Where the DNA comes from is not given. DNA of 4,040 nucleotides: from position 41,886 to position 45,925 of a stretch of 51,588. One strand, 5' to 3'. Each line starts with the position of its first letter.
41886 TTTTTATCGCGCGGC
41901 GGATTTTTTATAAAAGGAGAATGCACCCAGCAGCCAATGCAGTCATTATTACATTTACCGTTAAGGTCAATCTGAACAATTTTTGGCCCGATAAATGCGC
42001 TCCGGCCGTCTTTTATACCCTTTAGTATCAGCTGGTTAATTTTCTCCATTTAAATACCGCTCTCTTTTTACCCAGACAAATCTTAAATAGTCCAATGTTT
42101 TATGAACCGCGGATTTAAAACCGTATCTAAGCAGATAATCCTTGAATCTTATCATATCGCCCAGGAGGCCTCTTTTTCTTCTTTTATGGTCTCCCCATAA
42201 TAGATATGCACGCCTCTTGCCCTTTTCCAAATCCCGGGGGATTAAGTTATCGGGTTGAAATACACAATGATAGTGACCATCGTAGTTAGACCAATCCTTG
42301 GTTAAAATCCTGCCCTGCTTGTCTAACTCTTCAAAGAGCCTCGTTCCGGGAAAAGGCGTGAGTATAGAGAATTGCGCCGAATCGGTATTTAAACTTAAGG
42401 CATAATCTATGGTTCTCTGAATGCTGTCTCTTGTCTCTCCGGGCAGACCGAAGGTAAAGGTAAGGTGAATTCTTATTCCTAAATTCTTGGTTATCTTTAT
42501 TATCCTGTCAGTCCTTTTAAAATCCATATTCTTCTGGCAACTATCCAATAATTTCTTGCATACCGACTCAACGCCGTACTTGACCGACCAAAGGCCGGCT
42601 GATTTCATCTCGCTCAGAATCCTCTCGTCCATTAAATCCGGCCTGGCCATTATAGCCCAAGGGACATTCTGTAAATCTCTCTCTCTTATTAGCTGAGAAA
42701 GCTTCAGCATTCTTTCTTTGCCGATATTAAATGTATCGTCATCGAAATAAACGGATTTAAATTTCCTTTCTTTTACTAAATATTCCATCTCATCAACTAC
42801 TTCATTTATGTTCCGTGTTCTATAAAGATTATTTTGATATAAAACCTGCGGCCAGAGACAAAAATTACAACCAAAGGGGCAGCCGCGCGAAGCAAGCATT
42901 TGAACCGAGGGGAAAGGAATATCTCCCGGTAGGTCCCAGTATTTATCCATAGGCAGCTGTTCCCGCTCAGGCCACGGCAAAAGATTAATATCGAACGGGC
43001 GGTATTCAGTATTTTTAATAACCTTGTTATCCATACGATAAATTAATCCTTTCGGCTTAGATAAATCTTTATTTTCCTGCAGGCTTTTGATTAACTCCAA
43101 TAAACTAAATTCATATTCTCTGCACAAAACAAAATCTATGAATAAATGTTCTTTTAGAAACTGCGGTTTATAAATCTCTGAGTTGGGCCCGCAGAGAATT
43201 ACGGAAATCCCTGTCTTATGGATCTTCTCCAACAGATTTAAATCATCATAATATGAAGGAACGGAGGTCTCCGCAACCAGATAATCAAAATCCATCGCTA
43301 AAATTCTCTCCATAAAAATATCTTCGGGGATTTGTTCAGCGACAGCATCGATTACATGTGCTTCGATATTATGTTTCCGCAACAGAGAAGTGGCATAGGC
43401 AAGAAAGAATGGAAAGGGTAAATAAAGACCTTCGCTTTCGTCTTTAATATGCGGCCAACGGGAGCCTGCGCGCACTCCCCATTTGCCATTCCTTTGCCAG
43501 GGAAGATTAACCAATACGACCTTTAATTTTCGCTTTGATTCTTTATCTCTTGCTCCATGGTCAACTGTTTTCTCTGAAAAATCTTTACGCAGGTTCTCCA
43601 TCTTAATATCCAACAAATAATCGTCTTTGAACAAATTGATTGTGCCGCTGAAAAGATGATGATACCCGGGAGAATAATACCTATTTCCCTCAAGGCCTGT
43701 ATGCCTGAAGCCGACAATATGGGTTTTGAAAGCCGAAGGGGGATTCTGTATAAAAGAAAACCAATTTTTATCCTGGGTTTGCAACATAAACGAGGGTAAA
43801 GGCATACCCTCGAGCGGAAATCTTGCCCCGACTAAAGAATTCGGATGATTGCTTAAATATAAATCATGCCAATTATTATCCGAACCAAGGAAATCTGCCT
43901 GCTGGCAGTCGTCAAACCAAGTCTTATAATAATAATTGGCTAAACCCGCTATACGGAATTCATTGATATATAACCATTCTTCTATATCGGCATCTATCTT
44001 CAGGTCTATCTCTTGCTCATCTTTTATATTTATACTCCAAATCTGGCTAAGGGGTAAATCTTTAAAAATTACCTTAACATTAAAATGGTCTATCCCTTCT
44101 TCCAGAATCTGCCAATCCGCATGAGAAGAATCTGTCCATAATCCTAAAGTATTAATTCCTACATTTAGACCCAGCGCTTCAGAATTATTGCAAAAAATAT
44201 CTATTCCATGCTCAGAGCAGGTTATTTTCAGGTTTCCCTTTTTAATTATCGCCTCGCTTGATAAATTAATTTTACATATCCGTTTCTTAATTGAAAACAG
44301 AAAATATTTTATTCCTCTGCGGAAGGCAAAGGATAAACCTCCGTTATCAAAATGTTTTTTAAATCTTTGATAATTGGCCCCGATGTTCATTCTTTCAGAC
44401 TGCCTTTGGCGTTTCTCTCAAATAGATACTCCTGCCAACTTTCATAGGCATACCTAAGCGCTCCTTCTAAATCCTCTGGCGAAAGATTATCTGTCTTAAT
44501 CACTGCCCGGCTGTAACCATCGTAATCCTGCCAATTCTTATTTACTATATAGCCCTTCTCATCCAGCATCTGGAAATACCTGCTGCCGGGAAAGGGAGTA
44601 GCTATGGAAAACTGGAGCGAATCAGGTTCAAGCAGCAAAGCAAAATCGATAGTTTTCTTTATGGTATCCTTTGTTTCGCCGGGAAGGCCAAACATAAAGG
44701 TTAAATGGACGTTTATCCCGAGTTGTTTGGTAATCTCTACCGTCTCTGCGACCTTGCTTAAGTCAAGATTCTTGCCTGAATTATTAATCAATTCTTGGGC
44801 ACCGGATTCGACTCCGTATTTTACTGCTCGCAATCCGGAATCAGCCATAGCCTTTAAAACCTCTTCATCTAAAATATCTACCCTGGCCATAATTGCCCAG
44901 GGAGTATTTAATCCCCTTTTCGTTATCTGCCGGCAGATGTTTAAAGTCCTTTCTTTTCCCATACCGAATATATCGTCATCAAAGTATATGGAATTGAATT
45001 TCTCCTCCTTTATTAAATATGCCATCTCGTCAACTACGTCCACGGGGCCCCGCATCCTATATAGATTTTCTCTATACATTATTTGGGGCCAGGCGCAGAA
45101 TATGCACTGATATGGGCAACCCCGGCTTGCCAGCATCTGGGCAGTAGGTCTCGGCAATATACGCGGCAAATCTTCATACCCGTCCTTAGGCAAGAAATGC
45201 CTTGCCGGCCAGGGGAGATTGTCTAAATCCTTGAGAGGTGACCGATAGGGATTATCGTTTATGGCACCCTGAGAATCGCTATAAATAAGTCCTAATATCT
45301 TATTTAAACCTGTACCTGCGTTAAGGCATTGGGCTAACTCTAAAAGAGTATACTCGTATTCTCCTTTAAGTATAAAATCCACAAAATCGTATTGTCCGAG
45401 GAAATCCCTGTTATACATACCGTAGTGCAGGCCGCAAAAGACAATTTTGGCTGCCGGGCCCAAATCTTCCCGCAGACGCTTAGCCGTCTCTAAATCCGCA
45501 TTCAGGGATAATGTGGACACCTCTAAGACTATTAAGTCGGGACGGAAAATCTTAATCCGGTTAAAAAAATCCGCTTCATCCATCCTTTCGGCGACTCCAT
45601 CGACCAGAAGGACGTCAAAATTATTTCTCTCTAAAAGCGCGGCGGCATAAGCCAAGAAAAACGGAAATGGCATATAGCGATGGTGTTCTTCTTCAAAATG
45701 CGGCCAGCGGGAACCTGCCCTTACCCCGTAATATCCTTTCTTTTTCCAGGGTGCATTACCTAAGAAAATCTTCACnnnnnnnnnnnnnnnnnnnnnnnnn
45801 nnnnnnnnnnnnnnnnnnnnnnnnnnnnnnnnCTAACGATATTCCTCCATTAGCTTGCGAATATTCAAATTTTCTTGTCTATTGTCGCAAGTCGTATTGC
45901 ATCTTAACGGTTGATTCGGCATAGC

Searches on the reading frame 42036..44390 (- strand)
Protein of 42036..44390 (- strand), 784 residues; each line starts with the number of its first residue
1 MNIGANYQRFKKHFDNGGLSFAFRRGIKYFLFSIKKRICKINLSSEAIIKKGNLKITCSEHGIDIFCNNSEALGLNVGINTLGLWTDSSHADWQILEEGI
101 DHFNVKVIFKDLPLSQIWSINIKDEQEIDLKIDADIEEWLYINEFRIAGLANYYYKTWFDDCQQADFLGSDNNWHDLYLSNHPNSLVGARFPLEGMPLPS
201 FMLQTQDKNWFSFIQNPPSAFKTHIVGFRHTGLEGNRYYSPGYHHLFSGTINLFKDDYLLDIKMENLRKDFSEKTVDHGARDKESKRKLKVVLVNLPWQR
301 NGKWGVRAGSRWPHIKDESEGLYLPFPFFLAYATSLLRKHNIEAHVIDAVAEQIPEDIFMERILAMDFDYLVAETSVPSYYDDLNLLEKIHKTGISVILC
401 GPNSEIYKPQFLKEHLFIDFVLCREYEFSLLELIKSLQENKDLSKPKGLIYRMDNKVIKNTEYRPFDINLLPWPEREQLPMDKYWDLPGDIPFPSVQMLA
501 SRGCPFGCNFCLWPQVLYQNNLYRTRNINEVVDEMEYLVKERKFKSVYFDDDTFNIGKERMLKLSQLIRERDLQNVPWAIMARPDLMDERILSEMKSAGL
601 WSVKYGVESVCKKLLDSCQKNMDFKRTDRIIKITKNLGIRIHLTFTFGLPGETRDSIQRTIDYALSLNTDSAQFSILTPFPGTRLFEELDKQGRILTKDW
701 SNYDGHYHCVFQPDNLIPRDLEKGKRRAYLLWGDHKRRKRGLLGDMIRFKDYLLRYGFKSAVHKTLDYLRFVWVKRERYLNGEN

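Call 8: search_protein_families(library=pfam, proteins=[window:42036-44390:-], max_evalue=0.001)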
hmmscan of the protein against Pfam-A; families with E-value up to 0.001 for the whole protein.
window:42036-44390:- (784 aa): 1 family
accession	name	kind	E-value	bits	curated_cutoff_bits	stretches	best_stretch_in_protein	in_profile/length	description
PF04055.27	Radical_SAM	-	3e-20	73.5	29.5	1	501-663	4-165/166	Radical SAM superfamily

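Call 27: search_protein_families(library=ncbifam, proteins=[window:42036-44390:-], max_evalue=1e-10)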
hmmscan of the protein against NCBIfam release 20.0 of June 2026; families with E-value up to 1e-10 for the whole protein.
window:42036-44390:- (784 aa): 20 families
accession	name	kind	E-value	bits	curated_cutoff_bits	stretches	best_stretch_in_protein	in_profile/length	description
TIGR03471.1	HpnJ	equivalog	3.9e-64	217.2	577.6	1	308-707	18-407/472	hopanoid biosynthesis associated radical SAM protein HpnJ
TIGR02026.1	BchE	equivalog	7.6e-38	130.6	481.35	1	327-732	22-427/497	magnesium-protoporphyrin IX monomethyl ester anaerobic oxidative cyclase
NF038361.1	rSAM_Sden_1168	equivalog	5.3e-37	127.6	575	1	353-695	126-479/560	Sden_1168 family B12-binding radical SAM P-methyltransferase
NF050148.1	rSAM_ApyD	equivalog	2.4e-34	118.8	750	1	391-691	100-395/645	RiPP biosynthesis radical SAM protein ApyD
TIGR04072.2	rSAM_ladder_B12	equivalog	2.4e-29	102.3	360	1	386-696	89-379/443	lipid biosynthesis B12-binding/radical SAM protein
TIGR04479.1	bcpD_PhpK_rSAM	subfamily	9.8e-29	100.1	600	1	420-663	174-405/504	PhpK family radical SAM P-methyltransferase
NF033070.1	rSAM_AprD4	equivalog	4.9e-27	94.9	500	1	497-725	198-424/456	AprD4 family radical SAM diol-dehydratase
TIGR04014.1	B12_SAM_MJ_0865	equivalog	1.8e-26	92.9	360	1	385-689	59-358/434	methyl-coenzyme M reductase glutamine C-methyltransferase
TIGR04385.1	B12_rSAM_cofa1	equivalog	2.4e-21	76.5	450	1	396-662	101-359/438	B12 lower ligand biosynthesis radical SAM protein BzaD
TIGR04190.1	B12_SAM_Ta0216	equivalog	3e-21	75.6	500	1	386-699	102-437/554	TIGR04190 family B12-binding domain/radical SAM domain protein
TIGR04013.1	B12_SAM_MJ_1487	hypoth_equivalog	6.3e-19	68.1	251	1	385-687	61-355/382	TIGR04013 family B12-binding domain/radical SAM domain-containing protein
TIGR04295.1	B12_rSAM_oligo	hypoth_equivalog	1.7e-16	60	400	1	326-624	24-318/422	TIGR04295 family B12-binding domain-containing radical SAM protein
TIGR03975.1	rSAM_ocin_1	subfamily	2.9e-14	52.5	281.85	1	379-658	140-421/606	RiPP maturation radical SAM C-methyltransferase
TIGR04428.1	B12_rSAM_trp_MT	equivalog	1e-13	50.5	500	1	498-690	219-422/558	tryptophan 2-C-methyltransferase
TIGR04367.1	HpnR_B12_rSAM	equivalog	3.1e-13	49.1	650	1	494-705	185-387/490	hopanoid C-3 methylase HpnR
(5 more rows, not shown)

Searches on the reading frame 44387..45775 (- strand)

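Call 8: search_protein_families(library=pfam, proteins=[window:44387-45775:-], max_evalue=0.001)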
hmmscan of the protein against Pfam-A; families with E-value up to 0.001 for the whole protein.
window:44387-45775:- (462 aa): 2 families
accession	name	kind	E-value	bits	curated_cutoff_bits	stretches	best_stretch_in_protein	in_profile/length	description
PF04055.27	Radical_SAM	-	5.8e-18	66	29.5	1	217-379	4-166/166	Radical SAM superfamily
PF02310.24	B12-binding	-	2.4e-09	37.5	32.1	1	41-147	17-120/121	B12 binding domain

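Call 27: search_protein_families(library=ncbifam, proteins=[window:44387-45775:-], max_evalue=1e-10)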
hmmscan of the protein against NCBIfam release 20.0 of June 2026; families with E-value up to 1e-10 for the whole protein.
window:44387-45775:- (462 aa): 19 families
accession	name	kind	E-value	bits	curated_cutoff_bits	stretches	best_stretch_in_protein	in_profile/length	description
TIGR03471.1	HpnJ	equivalog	3.3e-78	263.7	577.6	1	13-446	12-431/472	hopanoid biosynthesis associated radical SAM protein HpnJ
TIGR02026.1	BchE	equivalog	2.9e-45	155.1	481.35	1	38-436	22-416/497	magnesium-protoporphyrin IX monomethyl ester anaerobic oxidative cyclase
NF050148.1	rSAM_ApyD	equivalog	5.7e-42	143.9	750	1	78-403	74-392/645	RiPP biosynthesis radical SAM protein ApyD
NF038361.1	rSAM_Sden_1168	equivalog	2.1e-41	142.1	575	1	63-456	110-524/560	Sden_1168 family B12-binding radical SAM P-methyltransferase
NF033070.1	rSAM_AprD4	equivalog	1.8e-40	139.2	500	1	153-445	141-429/456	AprD4 family radical SAM diol-dehydratase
TIGR04479.1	bcpD_PhpK_rSAM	subfamily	1.5e-33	115.9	600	1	134-386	174-413/504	PhpK family radical SAM P-methyltransferase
TIGR04072.2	rSAM_ladder_B12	equivalog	1.7e-32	112.7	360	1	215-380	184-347/443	lipid biosynthesis B12-binding/radical SAM protein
TIGR04367.1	HpnR_B12_rSAM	equivalog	6.1e-29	100.9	650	1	41-402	25-371/490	hopanoid C-3 methylase HpnR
TIGR04190.1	B12_SAM_Ta0216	equivalog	5.1e-28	98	500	1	39-413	38-436/554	TIGR04190 family B12-binding domain/radical SAM domain protein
TIGR04385.1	B12_rSAM_cofa1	equivalog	7e-27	94.7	450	1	87-378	78-360/438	B12 lower ligand biosynthesis radical SAM protein BzaD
TIGR04295.1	B12_rSAM_oligo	hypoth_equivalog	3.7e-25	88.5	400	1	37-340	24-319/422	TIGR04295 family B12-binding domain-containing radical SAM protein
TIGR04014.1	B12_SAM_MJ_0865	equivalog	7.9e-22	77.6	360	1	112-400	71-354/434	methyl-coenzyme M reductase glutamine C-methyltransferase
NF040542.1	rSAM_RCCLKC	equivalog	3.2e-21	76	450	1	41-377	16-345/423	arsinothricin biosynthesis radical SAM protein ArsL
TIGR03975.1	rSAM_ocin_1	subfamily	3.8e-19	68.6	281.85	1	93-376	143-424/606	RiPP maturation radical SAM C-methyltransferase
NF040546.1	rSAM_CUAEP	equivalog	6.2e-19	68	500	1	38-378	13-337/468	CUAEP/CCAEP-tail radical SAM (seleno)protein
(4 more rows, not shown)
